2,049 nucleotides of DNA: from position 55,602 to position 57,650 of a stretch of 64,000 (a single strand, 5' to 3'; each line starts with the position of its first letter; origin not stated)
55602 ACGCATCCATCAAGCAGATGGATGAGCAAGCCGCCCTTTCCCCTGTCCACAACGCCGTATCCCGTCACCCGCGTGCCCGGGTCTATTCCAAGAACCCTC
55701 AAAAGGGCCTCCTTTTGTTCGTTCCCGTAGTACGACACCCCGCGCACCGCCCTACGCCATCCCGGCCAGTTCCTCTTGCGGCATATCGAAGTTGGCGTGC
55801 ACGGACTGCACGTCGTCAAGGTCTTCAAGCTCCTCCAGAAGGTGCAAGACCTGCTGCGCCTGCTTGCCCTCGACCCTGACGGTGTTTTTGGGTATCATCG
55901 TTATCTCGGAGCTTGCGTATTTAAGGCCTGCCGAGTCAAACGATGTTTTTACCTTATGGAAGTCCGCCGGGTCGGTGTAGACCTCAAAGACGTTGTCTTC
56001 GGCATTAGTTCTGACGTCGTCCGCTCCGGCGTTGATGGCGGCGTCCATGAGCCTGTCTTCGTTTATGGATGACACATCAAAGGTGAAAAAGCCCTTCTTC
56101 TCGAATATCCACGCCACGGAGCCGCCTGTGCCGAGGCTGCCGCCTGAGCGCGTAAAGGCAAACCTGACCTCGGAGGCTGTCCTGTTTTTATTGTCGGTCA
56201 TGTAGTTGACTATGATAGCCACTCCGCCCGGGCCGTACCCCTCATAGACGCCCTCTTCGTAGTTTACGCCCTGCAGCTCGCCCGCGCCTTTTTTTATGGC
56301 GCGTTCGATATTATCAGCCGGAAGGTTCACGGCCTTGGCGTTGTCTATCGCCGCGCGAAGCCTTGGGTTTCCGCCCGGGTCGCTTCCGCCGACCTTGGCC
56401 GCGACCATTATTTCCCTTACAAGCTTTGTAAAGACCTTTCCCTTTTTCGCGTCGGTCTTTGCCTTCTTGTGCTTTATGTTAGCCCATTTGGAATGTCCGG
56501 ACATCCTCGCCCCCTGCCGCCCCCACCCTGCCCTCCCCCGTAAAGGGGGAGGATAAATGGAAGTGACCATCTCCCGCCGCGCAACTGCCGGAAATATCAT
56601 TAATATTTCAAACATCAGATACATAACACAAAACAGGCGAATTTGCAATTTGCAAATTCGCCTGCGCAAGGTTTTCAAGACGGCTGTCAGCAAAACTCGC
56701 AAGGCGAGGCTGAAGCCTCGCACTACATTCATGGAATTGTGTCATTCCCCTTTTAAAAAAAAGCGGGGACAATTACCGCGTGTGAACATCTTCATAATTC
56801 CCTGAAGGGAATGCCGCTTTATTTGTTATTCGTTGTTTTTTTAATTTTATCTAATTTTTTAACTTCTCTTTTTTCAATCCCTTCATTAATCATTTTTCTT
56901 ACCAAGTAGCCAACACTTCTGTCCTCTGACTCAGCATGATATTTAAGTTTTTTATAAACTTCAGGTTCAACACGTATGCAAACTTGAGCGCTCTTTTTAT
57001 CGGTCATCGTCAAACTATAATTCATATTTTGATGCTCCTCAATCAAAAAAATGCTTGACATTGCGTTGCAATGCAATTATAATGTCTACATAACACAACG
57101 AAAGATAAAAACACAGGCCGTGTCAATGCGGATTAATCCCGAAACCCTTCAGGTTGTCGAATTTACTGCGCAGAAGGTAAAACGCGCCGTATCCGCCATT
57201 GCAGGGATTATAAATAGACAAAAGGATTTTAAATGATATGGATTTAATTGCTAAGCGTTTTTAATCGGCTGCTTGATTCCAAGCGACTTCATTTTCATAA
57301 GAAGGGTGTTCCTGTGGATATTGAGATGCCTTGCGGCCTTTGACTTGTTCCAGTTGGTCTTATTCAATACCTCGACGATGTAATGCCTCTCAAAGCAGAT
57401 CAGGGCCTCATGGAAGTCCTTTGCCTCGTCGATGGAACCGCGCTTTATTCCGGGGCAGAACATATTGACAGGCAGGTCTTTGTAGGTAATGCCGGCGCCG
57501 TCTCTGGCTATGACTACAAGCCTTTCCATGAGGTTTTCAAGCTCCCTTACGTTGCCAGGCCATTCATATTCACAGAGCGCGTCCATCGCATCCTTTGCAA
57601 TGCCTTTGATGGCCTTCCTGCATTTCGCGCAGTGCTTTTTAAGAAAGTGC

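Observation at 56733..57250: AT-rich (~30-35% GC) island with a CopG-like RHH gene and a perfect divergent sigma70 promoter between yebC and a sigma54 regulator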

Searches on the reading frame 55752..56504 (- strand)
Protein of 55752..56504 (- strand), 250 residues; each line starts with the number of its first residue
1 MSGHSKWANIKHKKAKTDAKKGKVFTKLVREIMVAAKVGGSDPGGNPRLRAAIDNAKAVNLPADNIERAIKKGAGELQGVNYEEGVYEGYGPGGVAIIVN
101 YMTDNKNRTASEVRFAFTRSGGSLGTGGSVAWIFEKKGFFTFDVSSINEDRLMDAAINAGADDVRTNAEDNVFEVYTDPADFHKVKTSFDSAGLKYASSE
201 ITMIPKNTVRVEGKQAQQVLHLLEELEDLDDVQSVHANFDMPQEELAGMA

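Call 5: search_protein_families(library=pfam, proteins=[window:55752-56504:-], max_evalue=1)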
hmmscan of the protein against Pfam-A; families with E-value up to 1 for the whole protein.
window:55752-56504:- (250 aa): 3 families
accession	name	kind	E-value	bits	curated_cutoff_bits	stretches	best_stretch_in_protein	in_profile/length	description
PF01709.26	Transcrip_reg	-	6.9e-61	205.1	27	1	82-239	1-160/160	TACO1/YebC second and third domain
PF20772.2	TACO1_YebC_N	-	2.5e-35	121.2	36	1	5-76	1-73/73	TACO1/YebC protein N-terminal domain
PF18029.7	Glyoxalase_6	-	0.12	13.5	23.6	1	136-181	56-100/106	Glyoxalase-like domain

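Call 22: find_related_loci(query=window:55752-56504:-, collection=genome_contigs, flank=5000)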
Query window:55752-56504:- (250 aa) in genome_contigs; peptide patterns used: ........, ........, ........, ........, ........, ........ (x = any residue, [..] = any of these).
600 stretches matched a pattern (row limit reached: there are more); 593 encode a relative of the query (tblastn E <= 1e-3); the best 80 are kept; 80 distinct loci.
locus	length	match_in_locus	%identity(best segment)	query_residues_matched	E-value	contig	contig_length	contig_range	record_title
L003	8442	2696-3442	74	1-250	2e-125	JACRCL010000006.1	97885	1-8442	MAG: Deltaproteobacteria bacterium isolate NC_groundwater_1645_Pr3_B-0.1um_57_199 SR-2_scaffold_141_773818, whole genome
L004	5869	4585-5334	70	1-250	8e-123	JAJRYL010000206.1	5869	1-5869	MAG: Deltaproteobacteria bacterium isolate Dive96_bin3.294 k141_1773518, whole genome shotgun sequence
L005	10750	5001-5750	75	1-250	1e-119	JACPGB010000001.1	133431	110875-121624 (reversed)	MAG: Deltaproteobacteria bacterium isolate NC_groundwater_376_Ag_B-0.1um_56_22 GD18-4_B1_scaffold_8815, whole genome sho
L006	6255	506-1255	63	1-250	1e-111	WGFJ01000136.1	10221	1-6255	MAG: Deltaproteobacteria bacterium isolate S146_80 k151_73346, whole genome shotgun sequence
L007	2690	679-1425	73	1-250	7e-111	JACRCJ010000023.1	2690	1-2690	MAG: Deltaproteobacteria bacterium isolate NC_groundwater_1643_Pr3_B-0.1um_56_205 SR-2_scaffold_141_116015, whole genome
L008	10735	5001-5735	57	1-249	3e-95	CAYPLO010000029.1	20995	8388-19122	MAG TPA_asm: uncultured Aquificales bacterium isolate SRP163575_co1_226 genome assembly, contig: NODE_5213_length_20995_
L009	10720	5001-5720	57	1-242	4e-95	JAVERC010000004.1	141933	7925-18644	MAG: Desulforegulaceae bacterium isolate BF1_10 scaffold_156_c1_biofilm_2017, whole genome shotgun sequence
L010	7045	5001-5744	55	1-250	5e-95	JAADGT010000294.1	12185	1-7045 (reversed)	MAG: Deltaproteobacteria bacterium isolate M_MetaBat.128 contig-127_8702, whole genome shotgun sequence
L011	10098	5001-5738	55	1-250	6e-95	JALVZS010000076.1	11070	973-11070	MAG: bacterium isolate T10_metabat1_scaf2bin.053 T10_NODE_2417_length_11070_cov_4.328429, whole genome shotgun sequence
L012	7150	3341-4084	55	1-250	7e-93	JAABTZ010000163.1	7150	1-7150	MAG: Desulfobacteraceae bacterium isolate S25.Bin024 Scaffold_135, whole genome shotgun sequence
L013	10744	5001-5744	54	1-249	2e-91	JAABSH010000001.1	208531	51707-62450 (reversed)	MAG: Desulfobacteraceae bacterium isolate S10.Bin129 NODE_1_length_208531_cov_10.7425, whole genome shotgun sequence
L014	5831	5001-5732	57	1-244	2e-91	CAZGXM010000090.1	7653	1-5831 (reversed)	MAG TPA_asm: uncultured Thermoanaerobacteraceae bacterium isolate SRP216583_co2_239 genome assembly, contig: NODE_8263_l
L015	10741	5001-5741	55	1-249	3e-91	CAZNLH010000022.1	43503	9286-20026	MAG TPA_asm: uncultured Gemmatimonadota bacterium isolate binchicken_co172_241 genome assembly, contig: NODE_533_length_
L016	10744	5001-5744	54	1-249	8e-91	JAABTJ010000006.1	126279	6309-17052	MAG: Desulfobacteraceae bacterium isolate S22.Bin143 NODE_6_length_126279_cov_6.43743, whole genome shotgun sequence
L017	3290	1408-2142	56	1-244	4e-92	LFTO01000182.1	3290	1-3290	MAG: Clostridiales bacterium DTU086 scaffold27569, whole genome shotgun sequence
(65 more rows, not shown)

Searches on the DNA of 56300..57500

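Call 6: search_rna_families(source=window, start=56300, end=57500, threshold=evalue, max_evalue=10)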
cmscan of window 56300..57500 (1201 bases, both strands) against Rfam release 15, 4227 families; matches with E-value up to 10: 5.
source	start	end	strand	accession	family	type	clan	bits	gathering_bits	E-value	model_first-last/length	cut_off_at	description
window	56589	56664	+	RF02844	RefA9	Gene; antisense;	-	24.5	49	0.37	1-64/64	no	Enterococcus sRNA A9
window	56431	56488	-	RF02183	ST7-OT3_1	Gene; lncRNA;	-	19.2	50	2.7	1-79/79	no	ST7 overlapping transcript 3 conserved region 1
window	56629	56669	-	RF00245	mir-19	Gene; miRNA;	CL00110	17.9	50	2.7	1-79/79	no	mir-19 microRNA precursor family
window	56534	56569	-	RF02793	asR3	Gene; antisense;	-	16.5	46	6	1-57/57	no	Pyrobaculum asRNA3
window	56739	56782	-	RF01323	CRISPR-DR10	Gene; CRISPR;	-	14.6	39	6.4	1-37/37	no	CRISPR RNA direct repeat element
